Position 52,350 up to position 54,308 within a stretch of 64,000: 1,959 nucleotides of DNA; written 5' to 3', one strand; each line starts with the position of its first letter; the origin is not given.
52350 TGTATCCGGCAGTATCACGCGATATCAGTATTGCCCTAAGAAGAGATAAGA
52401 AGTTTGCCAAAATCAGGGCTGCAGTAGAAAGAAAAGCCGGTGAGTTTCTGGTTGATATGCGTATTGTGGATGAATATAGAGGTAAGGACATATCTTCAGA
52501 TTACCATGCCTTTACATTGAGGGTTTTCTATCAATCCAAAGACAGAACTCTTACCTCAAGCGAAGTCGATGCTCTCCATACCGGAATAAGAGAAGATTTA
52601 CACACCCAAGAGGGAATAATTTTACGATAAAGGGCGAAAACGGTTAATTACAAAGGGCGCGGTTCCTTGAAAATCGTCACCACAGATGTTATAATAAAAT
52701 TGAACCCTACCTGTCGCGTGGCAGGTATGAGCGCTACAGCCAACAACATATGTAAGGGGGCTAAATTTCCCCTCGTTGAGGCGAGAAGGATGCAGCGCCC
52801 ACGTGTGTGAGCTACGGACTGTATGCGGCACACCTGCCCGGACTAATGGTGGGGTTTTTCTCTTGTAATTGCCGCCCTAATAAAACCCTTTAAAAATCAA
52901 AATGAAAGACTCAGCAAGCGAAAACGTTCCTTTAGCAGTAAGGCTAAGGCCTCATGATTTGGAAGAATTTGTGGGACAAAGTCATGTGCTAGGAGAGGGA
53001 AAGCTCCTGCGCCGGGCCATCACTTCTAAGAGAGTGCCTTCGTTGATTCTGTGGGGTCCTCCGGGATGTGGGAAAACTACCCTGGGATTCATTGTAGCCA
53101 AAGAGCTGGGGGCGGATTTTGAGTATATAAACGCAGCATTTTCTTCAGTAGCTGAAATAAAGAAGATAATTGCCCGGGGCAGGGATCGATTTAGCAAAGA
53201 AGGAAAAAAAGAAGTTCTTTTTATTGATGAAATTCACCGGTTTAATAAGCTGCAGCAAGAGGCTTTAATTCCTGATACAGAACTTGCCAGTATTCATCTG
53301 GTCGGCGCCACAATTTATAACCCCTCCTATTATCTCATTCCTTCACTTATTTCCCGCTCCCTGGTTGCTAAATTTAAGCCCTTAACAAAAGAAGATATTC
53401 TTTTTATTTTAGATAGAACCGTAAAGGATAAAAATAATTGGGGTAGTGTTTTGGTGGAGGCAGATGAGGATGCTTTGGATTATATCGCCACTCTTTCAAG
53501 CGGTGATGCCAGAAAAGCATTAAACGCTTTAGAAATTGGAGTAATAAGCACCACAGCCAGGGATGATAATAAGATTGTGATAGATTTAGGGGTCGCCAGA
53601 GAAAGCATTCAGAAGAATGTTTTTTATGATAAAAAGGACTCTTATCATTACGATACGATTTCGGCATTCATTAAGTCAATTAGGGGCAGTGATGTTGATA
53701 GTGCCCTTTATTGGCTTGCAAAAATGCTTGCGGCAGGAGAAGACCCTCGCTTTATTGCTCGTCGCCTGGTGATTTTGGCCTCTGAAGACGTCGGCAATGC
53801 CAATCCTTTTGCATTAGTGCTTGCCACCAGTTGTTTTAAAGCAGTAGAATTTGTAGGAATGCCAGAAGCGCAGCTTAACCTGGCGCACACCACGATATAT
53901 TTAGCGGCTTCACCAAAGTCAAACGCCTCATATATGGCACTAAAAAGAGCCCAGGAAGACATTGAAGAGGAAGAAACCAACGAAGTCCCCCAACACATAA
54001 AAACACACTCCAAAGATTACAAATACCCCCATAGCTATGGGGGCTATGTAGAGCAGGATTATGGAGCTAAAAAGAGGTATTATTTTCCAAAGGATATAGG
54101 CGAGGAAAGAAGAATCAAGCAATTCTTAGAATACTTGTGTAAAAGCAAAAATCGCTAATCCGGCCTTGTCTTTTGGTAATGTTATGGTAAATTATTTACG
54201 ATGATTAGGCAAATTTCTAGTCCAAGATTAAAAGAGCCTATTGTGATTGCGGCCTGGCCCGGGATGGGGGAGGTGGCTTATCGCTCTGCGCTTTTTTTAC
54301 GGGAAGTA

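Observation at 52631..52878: GC-rich, multi-hairpin ~250-nt element with complementary ends between pheT and rarA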

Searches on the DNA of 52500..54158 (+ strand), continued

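Call 39: search_with_rna_model(model_id=R1, sources=[window, L002, L003, L005, L006, L009, L038, L041, L076, L081, L082, L087, L088, L090, L092, L094], max_evalue=0.0001, make_alignment=true)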
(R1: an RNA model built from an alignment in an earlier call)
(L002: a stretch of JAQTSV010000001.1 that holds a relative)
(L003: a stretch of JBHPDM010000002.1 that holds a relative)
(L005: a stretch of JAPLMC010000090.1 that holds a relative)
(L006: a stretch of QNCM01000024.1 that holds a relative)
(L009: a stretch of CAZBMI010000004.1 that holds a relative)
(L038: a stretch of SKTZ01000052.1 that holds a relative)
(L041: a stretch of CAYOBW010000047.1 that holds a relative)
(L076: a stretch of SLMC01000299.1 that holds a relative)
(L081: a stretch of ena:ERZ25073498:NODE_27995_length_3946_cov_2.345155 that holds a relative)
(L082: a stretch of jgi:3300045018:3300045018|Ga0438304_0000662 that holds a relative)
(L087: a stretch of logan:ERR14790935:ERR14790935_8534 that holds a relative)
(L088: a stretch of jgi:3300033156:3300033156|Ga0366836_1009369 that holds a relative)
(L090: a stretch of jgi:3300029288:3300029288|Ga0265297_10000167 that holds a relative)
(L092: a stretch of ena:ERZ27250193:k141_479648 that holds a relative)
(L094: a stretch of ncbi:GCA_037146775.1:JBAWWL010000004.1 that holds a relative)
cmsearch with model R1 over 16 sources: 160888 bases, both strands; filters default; matches with E-value up to 0.0001: 17.
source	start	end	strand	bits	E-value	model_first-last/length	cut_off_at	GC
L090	1643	1809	+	181.4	7.1e-41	1-167/167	no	0.48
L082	2769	2934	+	178.4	3.7e-40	1-167/167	no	0.49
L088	2235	2402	+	176.7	9.4e-40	1-167/167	no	0.49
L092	2253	2420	+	176.2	1.2e-39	1-167/167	no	0.45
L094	2248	2415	+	174.1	3.7e-39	1-167/167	no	0.52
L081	881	1045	+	167.3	1.6e-37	1-167/167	no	0.52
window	52698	52862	+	167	1.9e-37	1-167/167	no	0.55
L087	2822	2988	+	155.6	9.3e-35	1-167/167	no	0.47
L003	2765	2926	+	69.3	2.5e-14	1-167/167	no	0.52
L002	2591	2754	+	56.3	2.9e-11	1-167/167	no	0.43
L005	1211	1402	+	39.1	3.5e-07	1-167/167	no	0.43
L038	2772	2952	+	37.7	7.3e-07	1-167/167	no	0.49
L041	2751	2933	+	35.2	2.9e-06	1-167/167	no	0.55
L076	2806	2987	+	32.2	1.5e-05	1-167/167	no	0.51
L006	2748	2911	+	31.8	1.9e-05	1-167/167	no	0.54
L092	2252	2419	-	29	8.4e-05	1-167/167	no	0.45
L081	880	1044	-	28.8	9.4e-05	1-167/167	no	0.52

Alignment A2: 17 matches aligned to the model, 244 columns, each read 5' to 3' on its own strand. Consensus structure (alignment columns), stored with it:
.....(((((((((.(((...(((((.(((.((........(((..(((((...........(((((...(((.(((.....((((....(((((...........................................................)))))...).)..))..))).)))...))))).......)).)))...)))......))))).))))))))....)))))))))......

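Call 42: search_with_rna_model(model_id=R1, sources=[L095, L096, L097, L098, L099, L100, L101, L102, L103, L104, L105, L106, L107, L108, L109, L110, L111, L112, L113, L114, L115], max_evalue=0.001)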
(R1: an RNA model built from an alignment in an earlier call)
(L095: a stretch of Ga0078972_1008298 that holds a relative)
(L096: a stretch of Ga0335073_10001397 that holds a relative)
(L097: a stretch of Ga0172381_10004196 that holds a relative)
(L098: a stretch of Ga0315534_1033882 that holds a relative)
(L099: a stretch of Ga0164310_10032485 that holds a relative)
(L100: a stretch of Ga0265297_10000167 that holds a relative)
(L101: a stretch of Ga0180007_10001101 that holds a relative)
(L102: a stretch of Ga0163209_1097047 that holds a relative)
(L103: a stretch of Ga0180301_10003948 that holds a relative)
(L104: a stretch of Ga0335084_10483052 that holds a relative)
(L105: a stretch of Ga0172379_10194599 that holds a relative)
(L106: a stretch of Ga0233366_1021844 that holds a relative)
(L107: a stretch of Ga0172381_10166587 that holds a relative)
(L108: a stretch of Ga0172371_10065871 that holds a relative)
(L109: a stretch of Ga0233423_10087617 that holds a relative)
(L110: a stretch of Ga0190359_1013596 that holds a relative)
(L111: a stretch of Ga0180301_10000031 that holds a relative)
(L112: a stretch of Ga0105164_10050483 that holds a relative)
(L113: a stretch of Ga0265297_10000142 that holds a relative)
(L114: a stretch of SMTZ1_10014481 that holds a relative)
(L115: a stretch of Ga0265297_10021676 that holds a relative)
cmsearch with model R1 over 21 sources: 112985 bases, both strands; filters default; matches with E-value up to 0.001: 23.
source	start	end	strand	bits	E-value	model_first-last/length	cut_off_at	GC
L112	160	326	-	182.4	2.9e-41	1-167/167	no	0.48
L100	147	313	-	181.4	5e-41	1-167/167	no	0.48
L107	559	725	-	180.5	8e-41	1-167/167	no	0.47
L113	1371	1537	+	180.4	8.5e-41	1-167/167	no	0.47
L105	507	673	+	179.9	1.1e-40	1-167/167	no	0.47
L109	493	660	-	176.2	8.4e-40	1-167/167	no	0.45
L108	2560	2727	-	172.2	7.5e-39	1-167/167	no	0.52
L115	6559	6721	-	169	4.4e-38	5-167/167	5'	0.48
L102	70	236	-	167.8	8.2e-38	1-167/167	no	0.52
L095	8198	8363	+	154.5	1.1e-34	1-167/167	no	0.48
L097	11948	12114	-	139.1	5.1e-31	1-167/167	no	0.46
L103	6427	6593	+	138.2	8.5e-31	1-167/167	no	0.54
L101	3516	3679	-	132.5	1.9e-29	1-167/167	no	0.45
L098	981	1147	+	127.4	3e-28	1-167/167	no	0.5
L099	1631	1797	-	126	6.6e-28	1-167/167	no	0.57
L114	2669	2835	-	123.2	3e-27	1-167/167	no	0.53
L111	1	149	+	116.2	1.3e-25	18-167/167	5'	0.53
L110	849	1014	+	113.7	5.4e-25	1-167/167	no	0.49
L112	161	327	+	29.8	3.8e-05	1-167/167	no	0.48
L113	1370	1536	-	29.1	5.6e-05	1-167/167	no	0.48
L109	494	661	+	29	5.9e-05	1-167/167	no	0.45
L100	148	314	+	28.7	7.2e-05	1-167/167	no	0.48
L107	560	726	+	28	0.00011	1-167/167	no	0.47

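Call 51: search_rna_families(sources=[L011, L012, L013, L015, L016, L018, L021, L022, L023, L025, L026, L027, L028, L029, L030, L031, L034, L040, L043, L045], threshold=gathering)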
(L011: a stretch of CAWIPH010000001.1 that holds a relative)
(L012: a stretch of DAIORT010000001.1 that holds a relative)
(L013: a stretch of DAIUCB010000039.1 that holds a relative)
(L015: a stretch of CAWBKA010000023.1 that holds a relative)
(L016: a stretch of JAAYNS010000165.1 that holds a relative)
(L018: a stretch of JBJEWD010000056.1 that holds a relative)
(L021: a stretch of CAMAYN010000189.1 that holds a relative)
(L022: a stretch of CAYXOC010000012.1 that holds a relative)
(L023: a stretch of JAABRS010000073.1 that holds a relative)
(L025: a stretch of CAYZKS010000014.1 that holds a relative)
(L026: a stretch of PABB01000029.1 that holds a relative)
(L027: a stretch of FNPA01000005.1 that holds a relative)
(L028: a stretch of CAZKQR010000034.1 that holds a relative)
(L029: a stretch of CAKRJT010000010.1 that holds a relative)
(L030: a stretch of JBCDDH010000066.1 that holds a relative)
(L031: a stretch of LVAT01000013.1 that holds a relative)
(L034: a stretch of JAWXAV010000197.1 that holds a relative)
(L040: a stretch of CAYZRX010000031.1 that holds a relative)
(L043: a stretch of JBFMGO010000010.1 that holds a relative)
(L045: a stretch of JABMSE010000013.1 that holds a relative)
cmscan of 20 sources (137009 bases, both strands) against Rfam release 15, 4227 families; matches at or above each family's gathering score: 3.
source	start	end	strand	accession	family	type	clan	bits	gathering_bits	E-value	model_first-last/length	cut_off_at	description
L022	2724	2913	+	RF00013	6S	Gene;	-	69.3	46.4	2.9e-11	1-187/187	no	6S / SsrS RNA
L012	848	1031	+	RF00013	6S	Gene;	-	49.3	46.4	1.6e-06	1-187/187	no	6S / SsrS RNA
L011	2127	2173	+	RF01687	Acido-Lenti-1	Gene; sRNA;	-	48.4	37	1.5e-07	1-46/46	no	Acido-Lenti-1 RNA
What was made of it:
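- Most rarA loci sampled have no such RNA: only 2 of 20 in call 51.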
